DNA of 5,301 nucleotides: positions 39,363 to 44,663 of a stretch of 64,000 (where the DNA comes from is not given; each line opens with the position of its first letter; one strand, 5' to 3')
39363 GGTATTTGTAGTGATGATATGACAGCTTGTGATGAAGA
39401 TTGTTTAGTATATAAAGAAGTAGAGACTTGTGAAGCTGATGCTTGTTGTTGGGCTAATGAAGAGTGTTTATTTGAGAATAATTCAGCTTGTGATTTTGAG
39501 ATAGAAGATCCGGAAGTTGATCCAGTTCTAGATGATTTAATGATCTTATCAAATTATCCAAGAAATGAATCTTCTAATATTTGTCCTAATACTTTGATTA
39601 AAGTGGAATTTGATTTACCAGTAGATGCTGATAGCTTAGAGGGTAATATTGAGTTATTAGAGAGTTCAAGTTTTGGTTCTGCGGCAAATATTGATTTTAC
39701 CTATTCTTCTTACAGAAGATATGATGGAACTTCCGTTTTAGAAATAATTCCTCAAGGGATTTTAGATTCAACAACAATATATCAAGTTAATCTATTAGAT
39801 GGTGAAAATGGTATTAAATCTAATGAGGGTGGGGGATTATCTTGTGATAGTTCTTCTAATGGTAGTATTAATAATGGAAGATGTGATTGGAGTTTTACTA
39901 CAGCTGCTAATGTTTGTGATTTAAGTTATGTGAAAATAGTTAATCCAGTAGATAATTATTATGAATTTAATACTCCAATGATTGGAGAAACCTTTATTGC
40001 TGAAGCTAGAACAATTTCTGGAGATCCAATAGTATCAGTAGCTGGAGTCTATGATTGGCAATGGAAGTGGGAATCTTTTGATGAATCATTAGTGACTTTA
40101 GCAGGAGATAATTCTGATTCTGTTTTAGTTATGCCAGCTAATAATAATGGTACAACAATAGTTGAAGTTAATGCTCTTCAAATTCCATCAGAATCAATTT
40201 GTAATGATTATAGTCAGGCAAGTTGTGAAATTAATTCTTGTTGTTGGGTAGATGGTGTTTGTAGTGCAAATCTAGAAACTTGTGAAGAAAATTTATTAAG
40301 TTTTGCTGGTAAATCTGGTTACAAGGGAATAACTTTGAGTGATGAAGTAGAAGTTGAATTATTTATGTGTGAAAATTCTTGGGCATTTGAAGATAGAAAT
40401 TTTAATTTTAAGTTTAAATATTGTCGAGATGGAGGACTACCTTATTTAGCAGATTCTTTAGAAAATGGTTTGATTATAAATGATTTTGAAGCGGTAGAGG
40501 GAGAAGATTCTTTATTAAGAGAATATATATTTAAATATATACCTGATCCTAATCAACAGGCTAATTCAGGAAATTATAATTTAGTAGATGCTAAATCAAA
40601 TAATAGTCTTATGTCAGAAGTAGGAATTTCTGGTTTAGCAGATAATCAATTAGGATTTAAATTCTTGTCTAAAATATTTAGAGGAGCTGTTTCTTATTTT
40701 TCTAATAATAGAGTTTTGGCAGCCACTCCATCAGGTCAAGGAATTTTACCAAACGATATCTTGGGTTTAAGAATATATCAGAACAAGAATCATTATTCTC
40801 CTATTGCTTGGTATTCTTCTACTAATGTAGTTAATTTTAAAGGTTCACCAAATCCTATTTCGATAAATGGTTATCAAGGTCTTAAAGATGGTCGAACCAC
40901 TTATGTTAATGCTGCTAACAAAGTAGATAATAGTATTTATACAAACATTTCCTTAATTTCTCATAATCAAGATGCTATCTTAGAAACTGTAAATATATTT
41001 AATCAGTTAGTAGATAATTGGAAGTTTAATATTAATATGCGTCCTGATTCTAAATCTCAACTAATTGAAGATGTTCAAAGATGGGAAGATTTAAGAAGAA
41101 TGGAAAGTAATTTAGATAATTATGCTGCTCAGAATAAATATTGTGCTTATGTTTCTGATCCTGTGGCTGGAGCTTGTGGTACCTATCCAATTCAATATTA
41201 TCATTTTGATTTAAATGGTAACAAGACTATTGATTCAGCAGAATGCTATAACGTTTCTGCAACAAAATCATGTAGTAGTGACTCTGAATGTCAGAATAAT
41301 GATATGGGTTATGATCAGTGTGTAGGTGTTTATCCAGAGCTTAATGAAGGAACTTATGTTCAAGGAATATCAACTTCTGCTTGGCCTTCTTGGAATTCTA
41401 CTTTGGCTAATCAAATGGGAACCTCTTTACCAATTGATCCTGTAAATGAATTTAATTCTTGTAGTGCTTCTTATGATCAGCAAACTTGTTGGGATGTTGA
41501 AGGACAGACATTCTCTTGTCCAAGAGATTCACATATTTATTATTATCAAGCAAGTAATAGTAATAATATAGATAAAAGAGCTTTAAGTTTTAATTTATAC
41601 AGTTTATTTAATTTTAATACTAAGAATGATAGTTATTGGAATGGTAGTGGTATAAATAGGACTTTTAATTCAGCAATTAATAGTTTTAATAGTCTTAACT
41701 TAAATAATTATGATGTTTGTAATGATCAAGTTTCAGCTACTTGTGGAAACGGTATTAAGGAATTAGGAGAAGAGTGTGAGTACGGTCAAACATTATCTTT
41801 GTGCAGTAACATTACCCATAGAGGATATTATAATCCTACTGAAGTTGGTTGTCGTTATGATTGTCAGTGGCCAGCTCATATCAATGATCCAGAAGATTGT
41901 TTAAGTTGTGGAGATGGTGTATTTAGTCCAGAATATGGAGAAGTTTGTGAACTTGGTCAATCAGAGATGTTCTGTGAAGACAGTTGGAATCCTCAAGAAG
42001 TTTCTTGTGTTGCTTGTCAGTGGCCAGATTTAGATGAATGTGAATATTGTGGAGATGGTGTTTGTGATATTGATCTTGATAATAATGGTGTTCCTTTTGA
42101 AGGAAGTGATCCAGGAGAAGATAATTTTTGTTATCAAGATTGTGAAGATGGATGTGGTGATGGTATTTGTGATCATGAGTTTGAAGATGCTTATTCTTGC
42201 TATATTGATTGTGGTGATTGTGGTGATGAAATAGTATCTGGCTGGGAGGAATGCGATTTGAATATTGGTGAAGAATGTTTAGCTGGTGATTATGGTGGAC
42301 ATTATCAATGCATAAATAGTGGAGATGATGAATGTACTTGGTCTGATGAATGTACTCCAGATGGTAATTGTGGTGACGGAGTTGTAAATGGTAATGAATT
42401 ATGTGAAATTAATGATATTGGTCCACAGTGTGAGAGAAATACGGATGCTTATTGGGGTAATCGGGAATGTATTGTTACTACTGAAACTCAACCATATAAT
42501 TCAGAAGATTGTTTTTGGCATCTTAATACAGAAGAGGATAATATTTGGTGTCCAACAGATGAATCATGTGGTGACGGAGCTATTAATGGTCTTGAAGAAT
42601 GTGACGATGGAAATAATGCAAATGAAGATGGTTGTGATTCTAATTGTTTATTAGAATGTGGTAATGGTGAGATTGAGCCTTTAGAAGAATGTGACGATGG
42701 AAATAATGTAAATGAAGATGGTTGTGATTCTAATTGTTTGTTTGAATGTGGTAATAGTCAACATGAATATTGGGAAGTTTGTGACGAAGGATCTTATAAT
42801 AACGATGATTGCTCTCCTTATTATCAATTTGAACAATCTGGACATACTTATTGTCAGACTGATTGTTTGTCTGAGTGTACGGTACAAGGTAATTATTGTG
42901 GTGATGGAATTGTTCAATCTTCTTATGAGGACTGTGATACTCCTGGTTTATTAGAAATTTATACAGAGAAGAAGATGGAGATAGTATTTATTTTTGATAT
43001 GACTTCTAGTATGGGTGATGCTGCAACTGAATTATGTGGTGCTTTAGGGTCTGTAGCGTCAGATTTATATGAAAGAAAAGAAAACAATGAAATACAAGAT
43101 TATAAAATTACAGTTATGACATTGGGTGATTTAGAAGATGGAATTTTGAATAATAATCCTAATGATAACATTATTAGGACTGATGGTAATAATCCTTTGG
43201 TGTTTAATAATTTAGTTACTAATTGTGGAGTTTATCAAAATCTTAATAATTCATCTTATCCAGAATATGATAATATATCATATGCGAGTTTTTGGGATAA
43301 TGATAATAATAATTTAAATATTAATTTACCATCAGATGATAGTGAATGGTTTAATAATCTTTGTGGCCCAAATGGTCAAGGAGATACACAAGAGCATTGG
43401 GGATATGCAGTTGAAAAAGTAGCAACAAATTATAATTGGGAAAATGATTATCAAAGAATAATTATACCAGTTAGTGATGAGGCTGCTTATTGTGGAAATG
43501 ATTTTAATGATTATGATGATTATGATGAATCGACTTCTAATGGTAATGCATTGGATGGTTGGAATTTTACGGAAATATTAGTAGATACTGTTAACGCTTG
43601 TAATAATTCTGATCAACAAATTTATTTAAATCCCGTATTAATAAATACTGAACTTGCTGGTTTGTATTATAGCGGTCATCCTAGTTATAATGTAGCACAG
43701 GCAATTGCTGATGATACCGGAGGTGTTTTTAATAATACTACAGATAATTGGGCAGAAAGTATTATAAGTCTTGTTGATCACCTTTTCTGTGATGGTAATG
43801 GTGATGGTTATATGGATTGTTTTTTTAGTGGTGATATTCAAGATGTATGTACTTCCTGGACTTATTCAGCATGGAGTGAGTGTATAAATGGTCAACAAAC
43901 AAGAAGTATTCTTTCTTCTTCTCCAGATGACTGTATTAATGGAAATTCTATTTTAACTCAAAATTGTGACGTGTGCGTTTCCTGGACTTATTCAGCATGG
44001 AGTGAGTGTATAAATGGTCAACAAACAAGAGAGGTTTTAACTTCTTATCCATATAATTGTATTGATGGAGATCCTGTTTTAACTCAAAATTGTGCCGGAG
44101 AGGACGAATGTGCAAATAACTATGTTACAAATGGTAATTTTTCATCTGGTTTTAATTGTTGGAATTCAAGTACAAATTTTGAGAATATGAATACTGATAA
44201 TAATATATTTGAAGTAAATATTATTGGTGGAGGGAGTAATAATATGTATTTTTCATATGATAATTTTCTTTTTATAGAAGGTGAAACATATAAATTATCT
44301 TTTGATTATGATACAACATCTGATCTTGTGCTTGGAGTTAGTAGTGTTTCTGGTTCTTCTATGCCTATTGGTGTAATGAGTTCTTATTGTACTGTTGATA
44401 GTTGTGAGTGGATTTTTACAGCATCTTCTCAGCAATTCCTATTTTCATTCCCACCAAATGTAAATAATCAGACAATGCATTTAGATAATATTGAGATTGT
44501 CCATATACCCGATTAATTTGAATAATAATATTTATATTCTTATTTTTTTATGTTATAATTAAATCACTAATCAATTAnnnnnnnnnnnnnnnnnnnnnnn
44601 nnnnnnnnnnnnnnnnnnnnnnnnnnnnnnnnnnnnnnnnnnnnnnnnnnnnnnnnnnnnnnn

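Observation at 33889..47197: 13-kb surface locus built on a shared signal-peptide + two-helix pilin-like N-module, with a 2,996-aa mosaic giant and two bitopic Asp-repeat membrane proteins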

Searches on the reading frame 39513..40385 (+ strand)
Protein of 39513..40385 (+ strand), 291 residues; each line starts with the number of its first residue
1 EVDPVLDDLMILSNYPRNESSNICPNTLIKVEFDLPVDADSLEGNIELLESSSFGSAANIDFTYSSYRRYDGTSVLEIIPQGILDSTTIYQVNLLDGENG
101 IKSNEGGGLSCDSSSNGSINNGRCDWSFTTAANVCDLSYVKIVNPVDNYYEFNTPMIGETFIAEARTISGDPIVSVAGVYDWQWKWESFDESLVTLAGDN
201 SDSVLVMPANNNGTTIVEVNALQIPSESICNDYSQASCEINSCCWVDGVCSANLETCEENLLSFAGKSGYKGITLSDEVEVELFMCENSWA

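Call 20: search_protein_families(library=pfam, proteins=[window:39513-40385:+], max_evalue=1)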
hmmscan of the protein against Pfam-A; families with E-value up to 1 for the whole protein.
window:39513-40385:+ (291 aa): 1 family
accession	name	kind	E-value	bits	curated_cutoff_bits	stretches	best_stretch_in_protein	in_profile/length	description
PF13205.12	Big_5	-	1.2e-08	36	23.6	1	11-130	7-105/105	Bacterial Ig-like domain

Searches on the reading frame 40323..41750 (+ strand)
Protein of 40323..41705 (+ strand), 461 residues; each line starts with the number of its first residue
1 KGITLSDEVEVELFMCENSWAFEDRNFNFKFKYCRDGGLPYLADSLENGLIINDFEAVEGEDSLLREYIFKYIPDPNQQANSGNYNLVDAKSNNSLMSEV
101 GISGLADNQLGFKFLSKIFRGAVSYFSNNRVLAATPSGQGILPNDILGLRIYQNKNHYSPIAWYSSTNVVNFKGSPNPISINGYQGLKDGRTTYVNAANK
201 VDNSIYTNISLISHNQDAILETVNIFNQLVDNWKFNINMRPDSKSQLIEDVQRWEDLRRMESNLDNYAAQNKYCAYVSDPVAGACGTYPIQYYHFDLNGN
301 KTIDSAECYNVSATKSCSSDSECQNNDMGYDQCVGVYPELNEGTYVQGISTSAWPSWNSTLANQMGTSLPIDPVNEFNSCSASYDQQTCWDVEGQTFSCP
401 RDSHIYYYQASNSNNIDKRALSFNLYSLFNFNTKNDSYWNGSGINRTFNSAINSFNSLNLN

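Call 20: search_protein_families(library=pfam, proteins=[window:40323-41705:+], max_evalue=1)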
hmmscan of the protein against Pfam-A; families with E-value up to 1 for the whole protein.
window:40323-41705:+ (461 aa): 0 families

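Call 69: search_solved_structures(query=A2, max_evalue=10, show_alignments=1)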
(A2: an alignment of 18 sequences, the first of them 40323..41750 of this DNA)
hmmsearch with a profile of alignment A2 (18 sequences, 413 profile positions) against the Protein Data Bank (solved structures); distinct sequences matched with E-value up to 10: 0.

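Call 77: predict_structure(alignment_id=A2)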
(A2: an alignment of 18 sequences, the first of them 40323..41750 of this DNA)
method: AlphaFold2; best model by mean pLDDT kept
length: 476 residues; sequences in the alignment: 18
mean_pLDDT: 76.5   pTM: 0.78
mean pLDDT of the five models: 76.5, 75.2, 74.2, 73.7, 73.2
residues with pLDDT >= 90: 157; 70-90: 194; 50-70: 47; < 50: 78
segments of 3 or more residues with pLDDT < 50: 1-6, 79-140, 442-447, 474-476
pLDDT, mean of each block of 10 residues (from residue 1): 46 77 92 86 90 84 90 68 30 36 33 37 31 37 81 90 80 83 93 92 86 89 92 90 91 94 93 89 75 73 68 91 87 89 69 81 88 90 86 85 91 80 91 68 49 85 84 47
secondary structure, 60 per line:
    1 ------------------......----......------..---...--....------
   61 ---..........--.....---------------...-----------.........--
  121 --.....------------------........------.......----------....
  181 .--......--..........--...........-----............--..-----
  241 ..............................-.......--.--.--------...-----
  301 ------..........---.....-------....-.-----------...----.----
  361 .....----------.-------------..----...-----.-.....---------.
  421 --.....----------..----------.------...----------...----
elements in order: E19-24 E29-34 E51-54 E64-73 H76-80 H110-118 H123-127 E146-153 H160-166 E177-181 E184-189 E192-201 E204-214 H220-231 H241-270 E272-278 E293-295 E307-316 H320-324 E332-335 E349-351 H361-365 E396-398 E406-410 E423-427 E457-459 E470-472

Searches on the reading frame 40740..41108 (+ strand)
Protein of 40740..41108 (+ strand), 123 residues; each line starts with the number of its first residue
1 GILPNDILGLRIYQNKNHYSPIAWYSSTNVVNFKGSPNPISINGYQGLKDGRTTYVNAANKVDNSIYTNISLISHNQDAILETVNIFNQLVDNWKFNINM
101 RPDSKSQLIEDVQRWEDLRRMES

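Call 76: find_related_loci(query=A3, collection=genome_contigs, flank=10000)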
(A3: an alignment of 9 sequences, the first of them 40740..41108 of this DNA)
Query A3 (123 aa) in genome_contigs; peptide patterns used: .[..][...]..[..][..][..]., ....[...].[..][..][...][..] (x = any residue, [..] = any of these).
267 stretches matched a pattern; 211 encode a relative of the query (tblastn E <= 1e-3); the best 80 are kept; 78 distinct loci.
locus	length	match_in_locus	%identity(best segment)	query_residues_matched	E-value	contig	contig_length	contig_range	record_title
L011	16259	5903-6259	56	5-122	7e-43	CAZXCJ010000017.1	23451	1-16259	MAG TPA_asm: uncultured Gammaproteobacteria bacterium isolate binchicken_co243_180 genome assembly, contig: NODE_1590_le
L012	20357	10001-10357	54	5-122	6e-38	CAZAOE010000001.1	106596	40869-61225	MAG TPA_asm: uncultured Gammaproteobacteria bacterium isolate SRP178699_co1_436 genome assembly, contig: NODE_107_length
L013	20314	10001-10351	54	5-122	3e-37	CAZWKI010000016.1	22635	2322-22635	MAG TPA_asm: uncultured Gammaproteobacteria bacterium isolate SRP192927_co7_706 genome assembly, contig: NODE_3936_lengt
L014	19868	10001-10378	48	6-123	4e-33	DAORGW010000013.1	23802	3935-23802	MAG TPA_asm: bacterium isolate AMR_MDS_1220 NODE_1373_length_23802_cov_7.995789, whole genome shotgun sequence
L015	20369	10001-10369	49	5-122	4e-33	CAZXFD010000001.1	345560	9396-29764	MAG TPA_asm: uncultured Gammaproteobacteria bacterium isolate SRP220891_co4_301 genome assembly, contig: NODE_14_length_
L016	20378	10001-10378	47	6-122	2e-32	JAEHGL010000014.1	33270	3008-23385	Candidatus Komeilibacteria bacterium S5_K13 S5_K13__14, whole genome shotgun sequence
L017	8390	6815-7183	46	5-122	7e-32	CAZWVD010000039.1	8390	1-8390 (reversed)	MAG TPA_asm: uncultured Gammaproteobacteria bacterium isolate SRP170004_co1_469 genome assembly, contig: NODE_13799_leng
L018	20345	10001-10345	44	6-122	2e-31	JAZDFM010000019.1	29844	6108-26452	MAG: bacterium isolate MEGAHIT-group-0.207 k141_2311730, whole genome shotgun sequence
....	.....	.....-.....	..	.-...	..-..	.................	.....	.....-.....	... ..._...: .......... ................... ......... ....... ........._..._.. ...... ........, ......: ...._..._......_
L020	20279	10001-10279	50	5-100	2e-30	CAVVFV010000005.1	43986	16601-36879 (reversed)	MAG: Candidatus Falkowbacteria bacterium isolate MFD01188.bin.1.43 genome assembly, contig: contig_29331, whole genome s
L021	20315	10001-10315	46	5-104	2e-29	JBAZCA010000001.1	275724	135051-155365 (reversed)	MAG: Patescibacteria group bacterium isolate SO_2017_GW1_125 NODE_317_length_275724_cov_8.808499_OW334_2017, whole genom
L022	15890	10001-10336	45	5-117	2e-29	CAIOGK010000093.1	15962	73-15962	Candidatus Falkowbacteria bacterium isolate Loclat_bin-04004 genome assembly, contig: bin-04004:093/137, whole genome sh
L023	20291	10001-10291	47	6-105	1e-28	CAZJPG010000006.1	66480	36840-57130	MAG TPA_asm: uncultured Gammaproteobacteria bacterium isolate SRP263991_co7_920 genome assembly, contig: NODE_351_length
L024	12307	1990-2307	48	2-111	6e-29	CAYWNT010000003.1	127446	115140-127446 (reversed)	MAG TPA_asm: uncultured Gammaproteobacteria bacterium isolate SRP077602_co7_178 genome assembly, contig: NODE_327_length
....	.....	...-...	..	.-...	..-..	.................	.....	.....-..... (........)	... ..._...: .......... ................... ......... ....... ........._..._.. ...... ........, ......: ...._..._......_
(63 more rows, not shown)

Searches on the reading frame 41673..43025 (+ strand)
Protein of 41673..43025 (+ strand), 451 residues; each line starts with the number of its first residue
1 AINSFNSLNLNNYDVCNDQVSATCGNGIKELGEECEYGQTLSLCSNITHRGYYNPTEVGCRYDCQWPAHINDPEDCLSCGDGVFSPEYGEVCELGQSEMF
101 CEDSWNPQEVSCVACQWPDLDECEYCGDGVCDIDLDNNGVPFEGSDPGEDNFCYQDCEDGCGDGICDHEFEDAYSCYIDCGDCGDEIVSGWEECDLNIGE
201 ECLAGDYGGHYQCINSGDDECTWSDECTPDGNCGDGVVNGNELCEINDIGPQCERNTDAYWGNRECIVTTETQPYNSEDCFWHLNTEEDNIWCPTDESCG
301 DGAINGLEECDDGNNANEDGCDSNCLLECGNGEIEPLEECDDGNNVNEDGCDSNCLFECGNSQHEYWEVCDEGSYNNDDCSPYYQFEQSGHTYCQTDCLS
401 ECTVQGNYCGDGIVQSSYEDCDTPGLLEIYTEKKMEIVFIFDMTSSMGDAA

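Call 20: search_protein_families(library=pfam, proteins=[window:41673-43025:+], max_evalue=1)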
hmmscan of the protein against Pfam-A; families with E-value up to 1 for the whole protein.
window:41673-43025:+ (451 aa): 1 family
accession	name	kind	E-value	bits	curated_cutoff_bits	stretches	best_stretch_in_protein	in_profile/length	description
PF13948.11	DUF4215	-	1.1e-08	35.6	27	2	323-355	15-46/47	Domain of unknown function (DUF4215)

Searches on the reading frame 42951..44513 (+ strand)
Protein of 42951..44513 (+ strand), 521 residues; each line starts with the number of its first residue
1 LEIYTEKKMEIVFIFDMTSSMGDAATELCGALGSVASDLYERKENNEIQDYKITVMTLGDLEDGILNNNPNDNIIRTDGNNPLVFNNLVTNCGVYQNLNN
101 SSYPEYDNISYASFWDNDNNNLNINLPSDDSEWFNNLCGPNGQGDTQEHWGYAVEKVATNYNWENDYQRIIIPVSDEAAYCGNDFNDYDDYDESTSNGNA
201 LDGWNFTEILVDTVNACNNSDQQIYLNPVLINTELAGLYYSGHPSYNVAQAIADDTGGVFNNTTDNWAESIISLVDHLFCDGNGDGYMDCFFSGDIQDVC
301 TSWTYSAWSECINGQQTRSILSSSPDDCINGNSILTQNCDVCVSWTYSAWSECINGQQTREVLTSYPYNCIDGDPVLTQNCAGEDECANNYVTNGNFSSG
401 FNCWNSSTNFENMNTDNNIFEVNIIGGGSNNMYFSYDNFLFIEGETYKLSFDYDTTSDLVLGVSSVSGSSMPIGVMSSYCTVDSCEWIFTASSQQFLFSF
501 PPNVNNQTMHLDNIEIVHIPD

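Call 61: find_homologous_proteins(query=window:42951-44513:+, max_evalue=0.001)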
Query window:42951-44513:+ (521 aa): 46 proteins with E <= 0.001 among 6037 candidates.
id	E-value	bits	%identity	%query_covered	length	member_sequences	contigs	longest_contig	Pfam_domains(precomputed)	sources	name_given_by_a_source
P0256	2.8e-73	266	45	19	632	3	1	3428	-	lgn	-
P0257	1.2e-61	227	54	18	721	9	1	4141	PF13229.13,PF05048.20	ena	-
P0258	2.4e-45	173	47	24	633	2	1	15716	PF08239.18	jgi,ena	-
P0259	3.5e-45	173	52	16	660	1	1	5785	PF24928.1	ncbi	ncbi:MAG: hypothetical protein ABIJ91_02925 [Candidatus Kuenenbacteria bacterium]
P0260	1.4e-44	171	46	21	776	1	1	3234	PF28492.1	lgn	-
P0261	4.8e-41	159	52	18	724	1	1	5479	PF07603.18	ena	-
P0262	3.3e-40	157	44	23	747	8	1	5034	PF28492.1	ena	-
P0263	4.1e-40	156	52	18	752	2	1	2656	PF28492.1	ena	-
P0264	7.2e-40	155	50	17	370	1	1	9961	-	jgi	jgi:hypothetical protein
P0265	1.8e-39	154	55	18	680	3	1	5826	PF28492.1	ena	-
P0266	2.0e-39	154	38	23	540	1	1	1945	-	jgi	jgi:hypothetical protein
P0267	1.6e-37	148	53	18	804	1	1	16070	PF13229.13,PF28492.1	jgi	-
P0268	9.6e-37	145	47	18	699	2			-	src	-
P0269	6.1e-34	136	44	20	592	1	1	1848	-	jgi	jgi:hypothetical protein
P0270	5.1e-32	129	47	20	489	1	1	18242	PF01471.24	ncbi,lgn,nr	ncbi:MAG: peptidoglycan-binding domain-containing protein [Candidatus Pacebacteria bacterium]|nr:pep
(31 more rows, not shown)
